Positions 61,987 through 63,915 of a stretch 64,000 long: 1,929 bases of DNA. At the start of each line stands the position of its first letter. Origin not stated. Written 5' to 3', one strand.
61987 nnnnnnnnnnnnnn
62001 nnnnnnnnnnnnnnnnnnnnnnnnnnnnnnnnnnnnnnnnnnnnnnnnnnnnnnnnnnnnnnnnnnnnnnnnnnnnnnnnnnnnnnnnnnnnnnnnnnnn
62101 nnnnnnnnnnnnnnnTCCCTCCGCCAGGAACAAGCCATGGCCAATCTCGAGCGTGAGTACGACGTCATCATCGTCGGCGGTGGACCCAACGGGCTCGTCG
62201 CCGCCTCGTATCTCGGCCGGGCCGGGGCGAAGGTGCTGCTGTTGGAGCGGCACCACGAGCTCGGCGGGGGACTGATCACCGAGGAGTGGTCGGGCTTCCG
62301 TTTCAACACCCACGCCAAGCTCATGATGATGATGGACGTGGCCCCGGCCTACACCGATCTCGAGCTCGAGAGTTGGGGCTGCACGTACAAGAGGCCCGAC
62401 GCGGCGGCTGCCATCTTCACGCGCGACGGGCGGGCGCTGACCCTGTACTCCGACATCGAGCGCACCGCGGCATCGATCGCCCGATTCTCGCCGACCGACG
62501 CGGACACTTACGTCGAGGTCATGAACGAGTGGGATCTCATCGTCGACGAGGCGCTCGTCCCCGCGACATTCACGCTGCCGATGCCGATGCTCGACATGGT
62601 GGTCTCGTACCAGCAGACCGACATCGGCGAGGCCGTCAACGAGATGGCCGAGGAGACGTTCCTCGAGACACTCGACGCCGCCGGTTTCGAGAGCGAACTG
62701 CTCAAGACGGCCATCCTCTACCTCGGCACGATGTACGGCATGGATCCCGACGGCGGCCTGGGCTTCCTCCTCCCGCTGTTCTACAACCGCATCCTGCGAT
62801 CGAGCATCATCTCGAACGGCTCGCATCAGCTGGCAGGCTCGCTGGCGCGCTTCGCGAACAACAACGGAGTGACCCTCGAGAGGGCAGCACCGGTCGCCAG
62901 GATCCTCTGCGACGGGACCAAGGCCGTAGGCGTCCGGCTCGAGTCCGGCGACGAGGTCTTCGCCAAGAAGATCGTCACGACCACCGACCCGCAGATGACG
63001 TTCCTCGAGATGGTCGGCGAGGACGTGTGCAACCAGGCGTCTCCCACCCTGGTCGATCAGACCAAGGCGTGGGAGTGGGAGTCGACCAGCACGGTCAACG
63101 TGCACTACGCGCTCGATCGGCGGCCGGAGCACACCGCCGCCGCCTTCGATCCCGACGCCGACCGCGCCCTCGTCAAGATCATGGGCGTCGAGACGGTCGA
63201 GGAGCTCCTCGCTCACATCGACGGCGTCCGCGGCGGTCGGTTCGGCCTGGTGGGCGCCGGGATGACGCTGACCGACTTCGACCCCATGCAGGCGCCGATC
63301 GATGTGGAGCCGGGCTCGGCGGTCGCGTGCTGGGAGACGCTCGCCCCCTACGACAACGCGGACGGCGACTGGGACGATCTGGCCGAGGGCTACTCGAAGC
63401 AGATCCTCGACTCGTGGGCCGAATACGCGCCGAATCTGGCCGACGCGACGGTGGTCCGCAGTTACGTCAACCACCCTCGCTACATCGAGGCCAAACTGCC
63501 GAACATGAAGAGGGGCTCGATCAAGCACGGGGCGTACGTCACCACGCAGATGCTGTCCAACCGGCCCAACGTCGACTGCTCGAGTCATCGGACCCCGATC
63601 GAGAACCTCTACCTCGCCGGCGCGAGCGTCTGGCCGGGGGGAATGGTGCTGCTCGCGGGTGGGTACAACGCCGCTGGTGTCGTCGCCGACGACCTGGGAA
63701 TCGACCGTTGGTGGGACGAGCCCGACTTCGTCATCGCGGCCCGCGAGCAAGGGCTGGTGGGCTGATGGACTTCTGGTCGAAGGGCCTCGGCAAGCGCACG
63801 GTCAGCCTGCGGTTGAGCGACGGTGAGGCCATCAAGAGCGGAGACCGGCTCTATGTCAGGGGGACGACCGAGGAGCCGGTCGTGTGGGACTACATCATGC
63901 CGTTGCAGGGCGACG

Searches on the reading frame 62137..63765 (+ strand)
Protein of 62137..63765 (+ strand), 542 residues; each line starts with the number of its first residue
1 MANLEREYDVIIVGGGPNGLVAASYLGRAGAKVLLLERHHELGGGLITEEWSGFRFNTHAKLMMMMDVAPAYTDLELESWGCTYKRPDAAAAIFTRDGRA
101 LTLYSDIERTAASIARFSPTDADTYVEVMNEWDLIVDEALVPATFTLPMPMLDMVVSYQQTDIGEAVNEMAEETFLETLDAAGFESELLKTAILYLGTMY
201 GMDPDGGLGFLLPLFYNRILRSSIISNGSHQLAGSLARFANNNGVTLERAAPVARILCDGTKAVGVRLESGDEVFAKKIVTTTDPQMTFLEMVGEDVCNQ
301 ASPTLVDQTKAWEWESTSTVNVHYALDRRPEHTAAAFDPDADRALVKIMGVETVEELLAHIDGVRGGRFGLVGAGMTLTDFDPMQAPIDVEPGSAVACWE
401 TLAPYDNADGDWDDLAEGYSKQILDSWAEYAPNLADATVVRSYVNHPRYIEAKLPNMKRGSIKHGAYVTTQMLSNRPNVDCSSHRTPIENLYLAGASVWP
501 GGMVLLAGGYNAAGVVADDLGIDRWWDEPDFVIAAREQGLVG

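Call 39: search_protein_families(library=pfam, proteins=[window:62137-63765:+], max_evalue=0.001)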
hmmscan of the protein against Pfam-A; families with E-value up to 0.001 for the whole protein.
window:62137-63765:+ (542 aa): 12 families
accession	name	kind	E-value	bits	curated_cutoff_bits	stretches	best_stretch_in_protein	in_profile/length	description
PF01593.30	Amino_oxidase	-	7.9e-13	48.9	19.8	1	19-347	3-301/443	Flavin containing amine oxidoreductase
PF01266.30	DAO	-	2.1e-11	44.4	27.9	1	9-45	1-37/353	FAD dependent oxidoreductase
PF13450.12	NAD_binding_8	-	5.9e-11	42.9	21.9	1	12-67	1-56/68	NAD(P)-binding Rossmann-like domain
PF12831.13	FAD_oxidored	-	4.3e-09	36.6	27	1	9-52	1-43/416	FAD dependent oxidoreductase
PF01946.23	Thi4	-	1.3e-08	34.8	26.2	1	7-46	17-57/235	Thi4 family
PF01494.25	FAD_binding_3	-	3.6e-08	33.5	22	1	7-41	1-35/349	FAD binding domain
PF03486.20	HI0933_like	-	2.2e-07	31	50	1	9-43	2-36/244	HI0933-like protein Rossmann domain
PF01134.28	GIDA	-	2.8e-06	27.1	22.1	0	9-39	1-31/391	Glucose inhibited division protein A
PF07992.20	Pyr_redox_2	-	3.8e-06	27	26.1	1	8-53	1-48/291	Pyridine nucleotide-disulphide oxidoreductase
PF00890.30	FAD_binding_2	-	8.6e-05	22.3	20.4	1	9-51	1-40/414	FAD binding domain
PF00070.33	Pyr_redox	-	0.00029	21.7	22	0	10-43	2-35/82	Pyridine nucleotide-disulphide oxidoreductase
PF13454.12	NAD_binding_9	-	0.0007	20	21.8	0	11-83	1-74/155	FAD-NAD(P)-binding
